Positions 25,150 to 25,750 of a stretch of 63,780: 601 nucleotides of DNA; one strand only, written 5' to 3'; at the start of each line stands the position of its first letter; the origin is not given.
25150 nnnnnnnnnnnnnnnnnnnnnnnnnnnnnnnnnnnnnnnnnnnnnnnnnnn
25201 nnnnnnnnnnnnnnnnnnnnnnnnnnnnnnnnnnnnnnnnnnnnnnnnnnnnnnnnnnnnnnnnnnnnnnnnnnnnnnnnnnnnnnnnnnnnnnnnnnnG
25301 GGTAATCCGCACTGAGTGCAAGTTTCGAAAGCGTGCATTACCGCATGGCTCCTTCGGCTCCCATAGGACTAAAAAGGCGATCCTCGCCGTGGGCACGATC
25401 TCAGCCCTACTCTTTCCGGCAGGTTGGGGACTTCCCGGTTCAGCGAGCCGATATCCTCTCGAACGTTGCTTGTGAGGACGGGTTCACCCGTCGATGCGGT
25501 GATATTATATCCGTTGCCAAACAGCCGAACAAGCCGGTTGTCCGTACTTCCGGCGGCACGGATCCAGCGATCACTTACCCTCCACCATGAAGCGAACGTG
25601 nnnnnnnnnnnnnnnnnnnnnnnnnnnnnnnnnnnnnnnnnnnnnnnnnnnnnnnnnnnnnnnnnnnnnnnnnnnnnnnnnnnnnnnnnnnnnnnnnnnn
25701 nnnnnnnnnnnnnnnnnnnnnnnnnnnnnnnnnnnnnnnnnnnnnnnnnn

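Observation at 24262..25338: Uncharacterised protein built from two CxxC + V4R/H-NOX-like modules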

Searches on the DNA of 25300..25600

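Call 47: search_rna_families(source=window, start=25300, end=25600, threshold=evalue, max_evalue=1)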
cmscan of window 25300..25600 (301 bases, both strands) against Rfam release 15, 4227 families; matches with E-value up to 1: 1.
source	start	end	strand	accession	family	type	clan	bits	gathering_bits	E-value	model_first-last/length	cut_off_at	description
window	25404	25439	-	RF02914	DUF805b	Cis-reg;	CL00115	13.6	35.6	0.3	1-35/35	no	DUF805b RNA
